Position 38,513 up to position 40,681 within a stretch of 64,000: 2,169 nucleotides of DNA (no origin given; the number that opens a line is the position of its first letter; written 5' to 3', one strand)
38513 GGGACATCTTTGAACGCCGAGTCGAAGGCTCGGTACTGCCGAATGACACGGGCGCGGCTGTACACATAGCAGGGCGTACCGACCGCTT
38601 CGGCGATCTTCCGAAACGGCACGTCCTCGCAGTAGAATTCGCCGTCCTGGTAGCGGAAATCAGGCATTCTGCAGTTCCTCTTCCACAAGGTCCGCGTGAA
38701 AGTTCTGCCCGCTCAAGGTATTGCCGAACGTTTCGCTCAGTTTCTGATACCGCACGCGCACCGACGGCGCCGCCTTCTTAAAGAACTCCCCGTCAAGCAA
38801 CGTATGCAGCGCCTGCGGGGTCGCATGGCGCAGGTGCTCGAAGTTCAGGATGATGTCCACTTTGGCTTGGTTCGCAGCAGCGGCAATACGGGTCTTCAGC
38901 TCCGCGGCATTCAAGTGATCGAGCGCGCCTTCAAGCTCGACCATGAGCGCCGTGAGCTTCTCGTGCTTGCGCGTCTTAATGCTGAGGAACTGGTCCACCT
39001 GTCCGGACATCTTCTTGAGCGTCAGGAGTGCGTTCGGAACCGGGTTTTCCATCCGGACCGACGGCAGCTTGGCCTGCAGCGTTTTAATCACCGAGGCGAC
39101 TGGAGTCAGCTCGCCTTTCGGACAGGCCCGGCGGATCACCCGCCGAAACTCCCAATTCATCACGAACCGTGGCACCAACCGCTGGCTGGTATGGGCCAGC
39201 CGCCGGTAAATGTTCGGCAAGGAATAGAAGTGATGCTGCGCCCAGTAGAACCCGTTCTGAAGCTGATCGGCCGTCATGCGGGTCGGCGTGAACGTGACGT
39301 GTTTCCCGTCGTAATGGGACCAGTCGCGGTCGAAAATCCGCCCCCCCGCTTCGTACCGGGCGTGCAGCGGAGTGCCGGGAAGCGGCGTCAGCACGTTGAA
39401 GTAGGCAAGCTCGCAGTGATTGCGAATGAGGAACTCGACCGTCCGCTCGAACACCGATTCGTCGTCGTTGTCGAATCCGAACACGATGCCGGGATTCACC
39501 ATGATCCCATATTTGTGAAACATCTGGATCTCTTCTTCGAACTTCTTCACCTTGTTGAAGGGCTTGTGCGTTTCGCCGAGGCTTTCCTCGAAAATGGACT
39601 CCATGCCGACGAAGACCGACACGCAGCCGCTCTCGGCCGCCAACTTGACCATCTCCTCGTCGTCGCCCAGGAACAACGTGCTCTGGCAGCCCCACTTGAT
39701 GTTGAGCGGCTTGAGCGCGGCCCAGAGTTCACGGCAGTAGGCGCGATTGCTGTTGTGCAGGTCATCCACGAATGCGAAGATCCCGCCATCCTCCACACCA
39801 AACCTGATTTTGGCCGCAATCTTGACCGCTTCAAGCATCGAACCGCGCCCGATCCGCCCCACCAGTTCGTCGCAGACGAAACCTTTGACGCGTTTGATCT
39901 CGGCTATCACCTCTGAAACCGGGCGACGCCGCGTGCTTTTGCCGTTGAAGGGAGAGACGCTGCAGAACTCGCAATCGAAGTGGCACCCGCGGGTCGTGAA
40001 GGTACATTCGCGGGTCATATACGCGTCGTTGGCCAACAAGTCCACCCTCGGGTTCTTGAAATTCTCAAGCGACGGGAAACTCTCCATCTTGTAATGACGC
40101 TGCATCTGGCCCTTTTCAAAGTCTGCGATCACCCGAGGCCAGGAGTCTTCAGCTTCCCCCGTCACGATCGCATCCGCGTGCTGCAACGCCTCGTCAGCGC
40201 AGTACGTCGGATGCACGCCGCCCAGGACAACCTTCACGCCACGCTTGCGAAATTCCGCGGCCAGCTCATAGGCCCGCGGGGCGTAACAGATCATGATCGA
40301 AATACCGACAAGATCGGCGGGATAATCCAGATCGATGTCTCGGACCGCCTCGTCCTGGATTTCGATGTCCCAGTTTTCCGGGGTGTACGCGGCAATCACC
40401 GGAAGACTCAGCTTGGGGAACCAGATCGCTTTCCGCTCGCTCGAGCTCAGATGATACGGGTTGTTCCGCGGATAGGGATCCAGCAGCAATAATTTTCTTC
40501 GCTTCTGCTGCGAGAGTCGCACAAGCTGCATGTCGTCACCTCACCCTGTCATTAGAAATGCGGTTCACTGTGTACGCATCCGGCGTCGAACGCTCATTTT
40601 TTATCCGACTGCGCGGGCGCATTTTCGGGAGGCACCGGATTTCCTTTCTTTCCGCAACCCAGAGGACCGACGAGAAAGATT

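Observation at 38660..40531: A B12-binding radical SAM enzyme with a STAS-like tail is inserted between the LptM-like gene and lysA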

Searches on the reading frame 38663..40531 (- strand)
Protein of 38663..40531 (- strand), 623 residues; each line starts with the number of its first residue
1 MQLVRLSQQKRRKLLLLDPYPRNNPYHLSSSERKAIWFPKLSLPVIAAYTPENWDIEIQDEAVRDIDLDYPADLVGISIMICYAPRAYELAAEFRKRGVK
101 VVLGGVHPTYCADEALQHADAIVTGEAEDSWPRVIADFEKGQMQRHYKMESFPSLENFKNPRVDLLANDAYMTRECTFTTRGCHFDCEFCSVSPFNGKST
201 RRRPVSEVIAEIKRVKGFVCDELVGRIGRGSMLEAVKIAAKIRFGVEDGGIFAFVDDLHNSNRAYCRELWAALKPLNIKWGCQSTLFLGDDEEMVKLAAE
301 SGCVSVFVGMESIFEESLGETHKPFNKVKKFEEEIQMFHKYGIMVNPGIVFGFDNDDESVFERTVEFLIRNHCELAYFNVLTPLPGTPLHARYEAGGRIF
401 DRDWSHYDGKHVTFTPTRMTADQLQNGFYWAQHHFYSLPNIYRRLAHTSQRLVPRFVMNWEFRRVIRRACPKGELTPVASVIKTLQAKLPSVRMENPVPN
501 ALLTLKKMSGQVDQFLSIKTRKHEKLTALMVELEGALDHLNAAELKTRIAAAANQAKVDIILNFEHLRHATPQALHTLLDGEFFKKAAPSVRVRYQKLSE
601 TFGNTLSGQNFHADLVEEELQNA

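Call 3: search_protein_families(library=pfam, proteins=[window:38663-40531:-], max_evalue=10)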
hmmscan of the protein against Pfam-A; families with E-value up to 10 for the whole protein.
window:38663-40531:- (623 aa): 7 families
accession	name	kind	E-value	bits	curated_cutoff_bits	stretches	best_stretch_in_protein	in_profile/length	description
PF04055.27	Radical_SAM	-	1.2e-12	48.8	29.5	1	179-368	3-166/166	Radical SAM superfamily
PF02310.24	B12-binding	-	2.9e-11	43.7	32.1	1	53-132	33-118/121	B12 binding domain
PF01740.26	STAS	-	0.00017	21.8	22.6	1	522-579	6-62/106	STAS domain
PF13282.11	DUF4070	-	0.00077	20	22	1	387-454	1-67/144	Domain of unknown function (DUF4070)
PF19864.5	Radical_SAM_N2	-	0.011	15.7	29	1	89-155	76-142/151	Radical SAM proteins, N-terminal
PF13466.11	STAS_2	-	0.063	13.9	29.2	1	531-579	1-48/80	STAS domain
PF19828.4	DUF6309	-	0.088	12.6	25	1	476-532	81-137/187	Family of unknown function (DUF6309)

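Call 4: search_protein_families(library=ncbifam, proteins=[window:38663-40531:-], max_evalue=10)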
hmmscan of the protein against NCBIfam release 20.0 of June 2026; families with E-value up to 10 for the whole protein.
window:38663-40531:- (623 aa): 32 families (the best 25 are shown)
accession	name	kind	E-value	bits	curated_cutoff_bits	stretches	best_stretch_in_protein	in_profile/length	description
TIGR04013.1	B12_SAM_MJ_1487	hypoth_equivalog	1.2e-23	83.6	251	2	57-215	29-192/382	TIGR04013 family B12-binding domain/radical SAM domain-containing protein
TIGR02026.1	BchE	equivalog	3.1e-20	72.5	481.35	3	262-443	253-435/497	magnesium-protoporphyrin IX monomethyl ester anaerobic oxidative cyclase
TIGR03471.1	HpnJ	equivalog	9.5e-17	61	577.6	2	252-415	249-409/472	hopanoid biosynthesis associated radical SAM protein HpnJ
TIGR04479.1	bcpD_PhpK_rSAM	subfamily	3.8e-16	58.6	600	2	252-432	290-472/504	PhpK family radical SAM P-methyltransferase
TIGR04367.1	HpnR_B12_rSAM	equivalog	1.1e-15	57.2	650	3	291-427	274-404/490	hopanoid C-3 methylase HpnR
TIGR04072.2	rSAM_ladder_B12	equivalog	1.5e-15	56.8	360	2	83-216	82-222/443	lipid biosynthesis B12-binding/radical SAM protein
NF050148.1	rSAM_ApyD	equivalog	1.1e-13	50.4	750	2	252-409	249-408/645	RiPP biosynthesis radical SAM protein ApyD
TIGR04014.1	B12_SAM_MJ_0865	equivalog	1.5e-13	50.3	360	2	179-216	165-202/434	methyl-coenzyme M reductase glutamine C-methyltransferase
NF038361.1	rSAM_Sden_1168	equivalog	1.9e-10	39.9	575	2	243-426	325-506/560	Sden_1168 family B12-binding radical SAM P-methyltransferase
NF033070.1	rSAM_AprD4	equivalog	4.1e-10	39.1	500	1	238-426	231-417/456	AprD4 family radical SAM diol-dehydratase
TIGR04295.1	B12_rSAM_oligo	hypoth_equivalog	6.5e-08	31.7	400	2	254-324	250-315/422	TIGR04295 family B12-binding domain-containing radical SAM protein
NF040546.1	rSAM_CUAEP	equivalog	3.7e-05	22.6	500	1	78-214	54-211/468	CUAEP/CCAEP-tail radical SAM (seleno)protein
NF040542.1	rSAM_RCCLKC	equivalog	7.2e-05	22.1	450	1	139-199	147-206/423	arsinothricin biosynthesis radical SAM protein ArsL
NF053742.1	LipS1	equivalog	8.8e-05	22.2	230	1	320-391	122-193/268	LipS1 family lipoyl synthase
TIGR04190.1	B12_SAM_Ta0216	equivalog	0.00023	19.9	500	3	252-343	275-365/554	TIGR04190 family B12-binding domain/radical SAM domain protein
TIGR00377.1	ant_ant_sig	superfamily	0.0004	20.2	53.45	1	518-579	5-65/108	anti-sigma factor antagonist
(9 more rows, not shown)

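Call 7: find_homologous_proteins(query=window:38663-40531:-, max_evalue=0.00001)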
Query window:38663-40531:- (623 aa): 3115 proteins with E <= 0.00001 among 8000 candidates; the best 120 are listed.
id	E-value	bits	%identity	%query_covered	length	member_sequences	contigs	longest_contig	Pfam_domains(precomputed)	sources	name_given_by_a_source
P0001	0.0e+0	1452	100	100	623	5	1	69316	PF04055.28,PF02310.25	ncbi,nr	ncbi:MAG: radical SAM protein [Nitrospirae bacterium]|nr:MAG: radical SAM protein [Nitrospirota bact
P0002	0.0e+0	1445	100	100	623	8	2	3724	PF04055.28,PF02310.25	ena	-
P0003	0.0e+0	1268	86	100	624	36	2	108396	PF04055.28,PF02310.25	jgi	jgi:radical SAM superfamily enzyme YgiQ (UPF0313 family)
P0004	0.0e+0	1268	86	100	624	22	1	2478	PF04055.28,PF02310.25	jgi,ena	-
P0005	0.0e+0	1264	85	100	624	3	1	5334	PF04055.28,PF02310.25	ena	-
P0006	0.0e+0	1258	85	100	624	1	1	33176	PF04055.28,PF02310.25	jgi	jgi:radical SAM superfamily enzyme YgiQ (UPF0313 family)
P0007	0.0e+0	1246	84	100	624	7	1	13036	PF04055.28,PF02310.25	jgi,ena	-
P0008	0.0e+0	1246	84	100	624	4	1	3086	PF04055.28,PF02310.25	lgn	-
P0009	0.0e+0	1243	85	98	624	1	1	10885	PF04055.28,PF02310.25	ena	-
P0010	0.0e+0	1243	83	100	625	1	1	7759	PF04055.28,PF02310.25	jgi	jgi:radical SAM superfamily enzyme YgiQ (UPF0313 family)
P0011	0.0e+0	1242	84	98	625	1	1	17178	PF04055.28,PF02310.25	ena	-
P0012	0.0e+0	1239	84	100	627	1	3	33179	PF04055.28,PF02310.25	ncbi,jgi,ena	-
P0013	0.0e+0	1238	84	100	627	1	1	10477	PF04055.28,PF02310.25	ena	-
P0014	0.0e+0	1238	84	100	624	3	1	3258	PF04055.28,PF02310.25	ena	-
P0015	0.0e+0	1236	84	100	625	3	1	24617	PF04055.28,PF02310.25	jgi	jgi:radical SAM superfamily enzyme YgiQ (UPF0313 family)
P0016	0.0e+0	1236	83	100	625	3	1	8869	PF04055.28,PF02310.25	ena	-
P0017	0.0e+0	1235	83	100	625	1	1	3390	PF04055.28,PF02310.25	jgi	-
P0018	0.0e+0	1234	83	100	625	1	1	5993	PF04055.28,PF02310.25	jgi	jgi:radical SAM superfamily enzyme YgiQ (UPF0313 family)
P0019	0.0e+0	1234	83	100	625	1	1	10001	PF04055.28,PF02310.25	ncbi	-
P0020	0.0e+0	1233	83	100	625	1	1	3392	PF04055.28,PF02310.25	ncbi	-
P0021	0.0e+0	1233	83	100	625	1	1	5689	PF04055.28,PF02310.25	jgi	-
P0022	0.0e+0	1233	83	100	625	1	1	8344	PF04055.28,PF02310.25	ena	-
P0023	0.0e+0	1232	83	100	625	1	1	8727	PF04055.28,PF02310.25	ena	-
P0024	0.0e+0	1231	82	100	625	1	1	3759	PF04055.28,PF02310.25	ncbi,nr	ncbi:MAG: B12-binding domain-containing radical SAM protein [Nitrospirae bacterium]|nr:B12-binding d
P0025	0.0e+0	1230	83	100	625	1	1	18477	PF04055.28,PF02310.25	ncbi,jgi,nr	ncbi:MAG: radical SAM protein [Nitrospiraceae bacterium]|nr:MAG: radical SAM protein [Nitrospiraceae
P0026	0.0e+0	1230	82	100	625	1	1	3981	PF04055.28,PF02310.25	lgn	-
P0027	0.0e+0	1230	82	100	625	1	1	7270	PF04055.28,PF02310.25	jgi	jgi:radical SAM superfamily enzyme YgiQ (UPF0313 family)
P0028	0.0e+0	1229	82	100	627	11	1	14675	PF04055.28,PF02310.25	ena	-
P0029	0.0e+0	1229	82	100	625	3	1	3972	PF04055.28,PF02310.25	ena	-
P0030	0.0e+0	1229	83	100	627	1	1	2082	PF04055.28,PF02310.25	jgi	jgi:radical SAM superfamily enzyme YgiQ (UPF0313 family)/anti-anti-sigma regulatory factor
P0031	0.0e+0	1228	82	100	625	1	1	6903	PF04055.28,PF02310.25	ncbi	-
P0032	0.0e+0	1225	82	100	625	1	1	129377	PF04055.28,PF02310.25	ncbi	-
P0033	0.0e+0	1225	82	100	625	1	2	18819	PF04055.28,PF02310.25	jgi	-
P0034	0.0e+0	1225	83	100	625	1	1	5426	PF04055.28,PF02310.25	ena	-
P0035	0.0e+0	1225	82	100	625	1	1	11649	PF04055.28,PF02310.25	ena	-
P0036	0.0e+0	1225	82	100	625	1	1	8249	PF04055.28,PF02310.25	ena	-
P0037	0.0e+0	1225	82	100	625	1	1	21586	PF04055.28,PF02310.25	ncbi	-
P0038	0.0e+0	1225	82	100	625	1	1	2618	PF04055.28,PF02310.25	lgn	-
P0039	0.0e+0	1225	82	100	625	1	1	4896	PF04055.28,PF02310.25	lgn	-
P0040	0.0e+0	1224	82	100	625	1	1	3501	PF04055.28,PF02310.25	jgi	-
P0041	0.0e+0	1224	82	100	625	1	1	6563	PF04055.28,PF02310.25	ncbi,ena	ncbi:MAG: radical SAM protein [Nitrospirota bacterium]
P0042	0.0e+0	1223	82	100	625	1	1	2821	PF04055.28,PF02310.25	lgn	-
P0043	0.0e+0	1223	82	100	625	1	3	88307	PF04055.28,PF02310.25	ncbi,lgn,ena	-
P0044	0.0e+0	1223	82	100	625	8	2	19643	PF04055.28,PF02310.25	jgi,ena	-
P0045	0.0e+0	1223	82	100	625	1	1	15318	PF04055.28,PF02310.25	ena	-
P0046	0.0e+0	1223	82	100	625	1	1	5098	PF04055.28,PF02310.25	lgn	-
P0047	0.0e+0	1222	82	100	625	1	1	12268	PF04055.28,PF02310.25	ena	-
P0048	0.0e+0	1222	82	100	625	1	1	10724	PF04055.28,PF02310.25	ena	-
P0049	0.0e+0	1220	82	100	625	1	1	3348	PF04055.28,PF02310.25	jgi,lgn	-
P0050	0.0e+0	1220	82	100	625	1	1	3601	PF04055.28,PF02310.25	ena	-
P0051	0.0e+0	1219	82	100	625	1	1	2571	PF04055.28,PF02310.25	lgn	-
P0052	0.0e+0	1219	82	100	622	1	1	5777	PF04055.28,PF02310.25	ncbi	ncbi:MAG: radical SAM protein [Nitrospirota bacterium]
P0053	0.0e+0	1216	82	100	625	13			PF04055.28,PF02310.25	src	-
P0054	0.0e+0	1215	81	100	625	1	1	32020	PF04055.28,PF02310.25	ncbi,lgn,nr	ncbi:MAG: cobalamin-dependent protein [Nitrospirales bacterium]|nr:cobalamin-dependent protein [Nitr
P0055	0.0e+0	1213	81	100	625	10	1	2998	PF04055.28,PF02310.25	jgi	-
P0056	0.0e+0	1212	82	100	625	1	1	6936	PF04055.28,PF02310.25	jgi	jgi:radical SAM superfamily enzyme YgiQ (UPF0313 family)/anti-anti-sigma regulatory factor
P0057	0.0e+0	1210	82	100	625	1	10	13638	PF04055.28,PF02310.25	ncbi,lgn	-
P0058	0.0e+0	1208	82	100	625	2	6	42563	PF04055.28,PF02310.25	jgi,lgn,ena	-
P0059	0.0e+0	1206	82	100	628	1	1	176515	PF04055.28,PF02310.25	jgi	jgi:radical SAM superfamily enzyme YgiQ (UPF0313 family)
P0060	0.0e+0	1206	83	97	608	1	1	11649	PF04055.28,PF02310.25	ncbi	ncbi:MAG: radical SAM protein [Nitrospirota bacterium]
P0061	0.0e+0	1204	82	97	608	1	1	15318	PF04055.28,PF02310.25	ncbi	ncbi:MAG: radical SAM protein [Nitrospirota bacterium]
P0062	0.0e+0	1203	81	100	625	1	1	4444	PF04055.28,PF02310.25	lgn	-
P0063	0.0e+0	1201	83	97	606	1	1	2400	PF04055.28,PF02310.25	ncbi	ncbi:MAG: radical SAM protein, partial [Nitrospirota bacterium]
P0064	0.0e+0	1194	81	100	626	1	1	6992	PF04055.28,PF02310.25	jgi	-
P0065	0.0e+0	1193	81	100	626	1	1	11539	PF04055.28,PF02310.25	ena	-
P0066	0.0e+0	1192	81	100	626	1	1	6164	PF04055.28,PF02310.25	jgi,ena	-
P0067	0.0e+0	1192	81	100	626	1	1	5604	PF04055.28,PF02310.25,PF13466.13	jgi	-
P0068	0.0e+0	1190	81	100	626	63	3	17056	PF04055.28,PF02310.25,PF13466.13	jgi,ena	-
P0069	0.0e+0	1190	80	100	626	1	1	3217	PF04055.28,PF02310.25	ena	-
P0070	0.0e+0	1189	80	100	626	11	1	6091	PF04055.28,PF02310.25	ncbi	-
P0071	0.0e+0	1189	80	100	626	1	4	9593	PF04055.28,PF02310.25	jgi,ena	-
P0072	0.0e+0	1189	80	100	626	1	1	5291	PF04055.28,PF02310.25,PF13466.13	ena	-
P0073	0.0e+0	1188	80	100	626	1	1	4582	PF04055.28,PF02310.25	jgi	jgi:radical SAM superfamily enzyme YgiQ (UPF0313 family)/anti-anti-sigma regulatory factor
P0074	0.0e+0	1188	80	100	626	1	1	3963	PF04055.28,PF02310.25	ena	-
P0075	0.0e+0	1188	80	100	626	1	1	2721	PF04055.28,PF02310.25,PF13466.13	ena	-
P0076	0.0e+0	1188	80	100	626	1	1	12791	PF04055.28,PF02310.25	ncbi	-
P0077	0.0e+0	1188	80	100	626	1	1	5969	PF04055.28,PF02310.25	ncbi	-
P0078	0.0e+0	1187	80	100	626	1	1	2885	PF04055.28,PF02310.25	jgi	-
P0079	0.0e+0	1187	80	100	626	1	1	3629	PF04055.28,PF02310.25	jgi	-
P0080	0.0e+0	1187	80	100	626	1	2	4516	PF04055.28,PF02310.25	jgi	-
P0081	0.0e+0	1187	80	100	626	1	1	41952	PF04055.28,PF02310.25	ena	-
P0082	0.0e+0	1186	80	100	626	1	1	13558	PF04055.28,PF02310.25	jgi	-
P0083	0.0e+0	1186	80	100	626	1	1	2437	PF04055.28,PF02310.25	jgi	-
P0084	0.0e+0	1185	80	100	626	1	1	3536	PF04055.28,PF02310.25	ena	-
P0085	0.0e+0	1185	80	100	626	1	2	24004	PF04055.28,PF02310.25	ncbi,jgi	-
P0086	0.0e+0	1185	80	100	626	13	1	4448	PF04055.28,PF02310.25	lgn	-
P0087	0.0e+0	1184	80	100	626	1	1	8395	PF04055.28,PF02310.25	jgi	-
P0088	0.0e+0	1184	80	100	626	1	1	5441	PF04055.28,PF02310.25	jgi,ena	-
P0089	0.0e+0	1183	80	100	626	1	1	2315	PF04055.28,PF02310.25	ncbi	-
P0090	0.0e+0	1183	80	100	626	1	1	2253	PF04055.28,PF02310.25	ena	-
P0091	0.0e+0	1183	80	100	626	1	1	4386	PF04055.28,PF02310.25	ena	-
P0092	0.0e+0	1181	80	100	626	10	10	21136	PF04055.28,PF02310.25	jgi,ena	-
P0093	0.0e+0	1179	81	98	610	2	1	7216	PF04055.28,PF02310.25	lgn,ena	-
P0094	0.0e+0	1176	83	95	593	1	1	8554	PF04055.28,PF02310.25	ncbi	ncbi:MAG: radical SAM protein, partial [Nitrospirota bacterium]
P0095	0.0e+0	1173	79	100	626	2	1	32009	PF04055.28,PF02310.25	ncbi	-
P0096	0.0e+0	1163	79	100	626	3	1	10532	PF04055.28,PF02310.25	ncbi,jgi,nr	ncbi:MAG: radical SAM protein [Nitrospirae bacterium]|nr:MAG: radical SAM protein [Nitrospirota bact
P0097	0.0e+0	1125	76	98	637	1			PF04055.28,PF02310.25,PF13466.13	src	-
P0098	0.0e+0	1106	74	100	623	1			PF04055.28,PF02310.25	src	-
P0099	0.0e+0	1094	83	88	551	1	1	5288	PF04055.28,PF02310.25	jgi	-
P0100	0.0e+0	1089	74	100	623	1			PF04055.28,PF02310.25,PF13466.13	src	-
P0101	0.0e+0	1084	82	88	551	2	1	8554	PF04055.28,PF02310.25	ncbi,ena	-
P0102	0.0e+0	1075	82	48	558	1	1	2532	PF02310.25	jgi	-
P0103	0.0e+0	1057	84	84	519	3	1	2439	PF04055.28,PF02310.25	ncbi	ncbi:MAG: radical SAM protein, partial [Nitrospirota bacterium]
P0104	0.0e+0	1041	81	86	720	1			PF04055.28,PF02784.23,PF02310.25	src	-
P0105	0.0e+0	1037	94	75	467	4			PF04055.28,PF02310.25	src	-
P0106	0.0e+0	1031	86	59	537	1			PF04055.28,PF02310.25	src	-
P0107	5.8e-295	997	68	100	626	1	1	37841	PF04055.28,PF02310.25,PF13466.13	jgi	jgi:radical SAM superfamily enzyme YgiQ (UPF0313 family)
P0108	1.1e-294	996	70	96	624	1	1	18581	PF04055.28,PF02310.25,PF13466.13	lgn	-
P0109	7.3e-294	994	79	65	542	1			PF04055.28,PF13282.12,PF19864.6,PF02310.25,PF13466.13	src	-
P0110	1.7e-293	993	83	79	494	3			PF04055.28,PF02310.25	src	-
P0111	3.0e-293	992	67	100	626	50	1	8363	PF04055.28,PF02310.25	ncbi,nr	ncbi:MAG: radical SAM protein [Nitrospirae bacterium]|nr:radical SAM protein [Nitrospirota bacterium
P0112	1.4e-292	990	68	99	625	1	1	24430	PF04055.28,PF02310.25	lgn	-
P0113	5.1e-292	988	67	100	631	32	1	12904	PF04055.28,PF02310.25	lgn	-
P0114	5.2e-292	988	68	99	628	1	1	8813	PF04055.28,PF02310.25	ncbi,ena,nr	ncbi:MAG TPA: radical SAM protein [Nitrospiraceae bacterium]|nr:radical SAM protein [Nitrospiraceae 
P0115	1.1e-291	987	66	100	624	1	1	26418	PF04055.28,PF02310.25,PF13466.13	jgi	jgi:radical SAM superfamily enzyme YgiQ (UPF0313 family)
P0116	1.5e-291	986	66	100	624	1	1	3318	PF04055.28,PF02310.25,PF13466.13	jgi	jgi:radical SAM superfamily enzyme YgiQ (UPF0313 family)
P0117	1.8e-291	986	67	100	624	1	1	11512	PF04055.28,PF02310.25,PF13466.13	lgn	-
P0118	2.2e-291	986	66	100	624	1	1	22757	PF04055.28,PF02310.25,PF13466.13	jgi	-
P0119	7.9e-291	984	68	98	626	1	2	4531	PF04055.28,PF02310.25,PF13466.13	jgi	jgi:radical SAM superfamily enzyme YgiQ (UPF0313 family)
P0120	1.7e-290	983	68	98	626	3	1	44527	PF04055.28,PF02310.25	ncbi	-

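Call 8: search_solved_structures(query=window:38663-40531:-, max_evalue=1)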
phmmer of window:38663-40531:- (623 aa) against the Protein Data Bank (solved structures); distinct sequences matched with E-value up to 1: 5.
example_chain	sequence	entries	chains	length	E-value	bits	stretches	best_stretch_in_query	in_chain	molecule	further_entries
6fd2_B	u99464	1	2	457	4.2e-08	35.1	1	254-392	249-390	Putative apramycin biosynthetic oxidoreductase 4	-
9ccb_A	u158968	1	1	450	1.6e-06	29.8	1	179-216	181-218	Radical SAM core domain-containing protein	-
2qgq_A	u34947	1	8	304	0.17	13.2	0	180-213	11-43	Protein TM_1862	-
4jc0_A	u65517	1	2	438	0.44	11.8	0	180-213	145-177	Ribosomal protein S12 methylthiotransferase RimO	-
3rh3_A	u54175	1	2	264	1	10.7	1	486-544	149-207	Uncharacterized DUF3829-like protein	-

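Call 11: find_related_loci(query=A1, collection=genome_contigs, flank=6000)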
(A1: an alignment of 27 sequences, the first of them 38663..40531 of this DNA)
Query A1 (623 aa) in genome_contigs; peptide patterns used: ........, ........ (x = any residue, [..] = any of these).
278 stretches matched a pattern; 266 encode a relative of the query (tblastn E <= 1e-3); the best 80 are kept; 80 distinct loci.
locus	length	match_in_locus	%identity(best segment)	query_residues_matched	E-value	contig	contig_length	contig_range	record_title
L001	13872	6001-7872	85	1-623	0e+0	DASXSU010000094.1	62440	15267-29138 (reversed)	MAG TPA_asm: Nitrospirales bacterium isolate SMAG_U4674 k141_3145206, whole genome shotgun sequence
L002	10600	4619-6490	84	1-623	0e+0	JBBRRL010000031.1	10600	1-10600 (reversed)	MAG: Nitrospirales bacterium isolate La5-N1 La5_metabat2.088_K_2555759_L_10600_cov_8.0000, whole genome shotgun sequence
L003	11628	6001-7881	84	1-623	0e+0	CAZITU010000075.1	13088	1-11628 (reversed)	MAG TPA_asm: uncultured Nitrospirales bacterium isolate binchicken_co21_455 genome assembly, contig: NODE_3324_length_13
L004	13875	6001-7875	83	1-623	0e+0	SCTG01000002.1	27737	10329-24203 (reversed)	MAG: Nitrospirae bacterium isolate FW300_bin.52 FW300_bin.52-1535, whole genome shotgun sequence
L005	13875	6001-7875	83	1-623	0e+0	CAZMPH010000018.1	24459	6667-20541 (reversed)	MAG TPA_asm: uncultured Nitrospirales bacterium isolate SRP119689_co1_102 genome assembly, contig: NODE_2627_length_2445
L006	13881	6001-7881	82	1-623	0e+0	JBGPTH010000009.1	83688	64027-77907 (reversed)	MAG: Nitrospiria bacterium isolate OBJ1_062018_110_73 k141_2628182_length_83688_cov_16.2025, whole genome shotgun sequen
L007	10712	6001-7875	81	1-623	0e+0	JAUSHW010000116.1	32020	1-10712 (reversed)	MAG: Nitrospirales bacterium isolate E14_metabat.bin.209 E14_k141_1036211, whole genome shotgun sequence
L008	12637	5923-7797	82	1-623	0e+0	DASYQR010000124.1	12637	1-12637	MAG TPA_asm: Nitrospirales bacterium isolate SMAG_U4490 k141_2992996, whole genome shotgun sequence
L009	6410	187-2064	81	1-623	0e+0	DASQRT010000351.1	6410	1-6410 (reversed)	MAG TPA_asm: Nitrospirales bacterium isolate SMAG_U10890 k141_124626, whole genome shotgun sequence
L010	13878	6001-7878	80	1-623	0e+0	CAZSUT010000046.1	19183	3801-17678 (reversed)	MAG TPA_asm: uncultured Nitrospirales bacterium isolate binchicken_co185_3 genome assembly, contig: NODE_3884_length_191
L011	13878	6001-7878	79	1-623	0e+0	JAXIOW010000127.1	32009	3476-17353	MAG: Nitrospirales bacterium isolate Fractures_MAG_03 c_000000022456, whole genome shotgun sequence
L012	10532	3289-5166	79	1-623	0e+0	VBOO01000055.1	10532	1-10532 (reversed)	MAG: Nitrospirae bacterium isolate NS_12 14_1009_16_30cm_scaffold_24803, whole genome shotgun sequence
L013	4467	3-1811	81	22-623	0e+0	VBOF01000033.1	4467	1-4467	MAG: Nitrospirae bacterium isolate NS_3 14_0929_09_30cm_scaffold_18458, whole genome shotgun sequence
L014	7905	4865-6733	68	7-623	0e+0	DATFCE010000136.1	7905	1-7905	MAG TPA_asm: Nitrospiraceae bacterium isolate SMAG_U8546 k141_328324, whole genome shotgun sequence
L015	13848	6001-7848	68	12-623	0e+0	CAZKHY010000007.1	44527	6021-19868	MAG TPA_asm: uncultured Nitrospira sp. isolate SRP093762_co1_15 genome assembly, contig: NODE_534_length_44527_cov_13.05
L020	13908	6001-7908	65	1-623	0e+0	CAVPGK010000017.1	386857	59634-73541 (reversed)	MAG: Nitrospirota bacterium isolate MFD10007.bin.2.128 genome assembly, contig: contig_59029, whole genome shotgun seque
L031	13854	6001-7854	66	11-623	0e+0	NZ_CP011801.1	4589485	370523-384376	Nitrospira moscoviensis strain NSP M-1 chromosome, complete genome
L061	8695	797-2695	64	1-623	0e+0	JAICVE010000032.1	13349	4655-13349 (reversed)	MAG: Nitrospira sp. isolate HEB_FP_1_bin.25 k141_1628377_length_13349_cov_8.0000, whole genome shotgun sequence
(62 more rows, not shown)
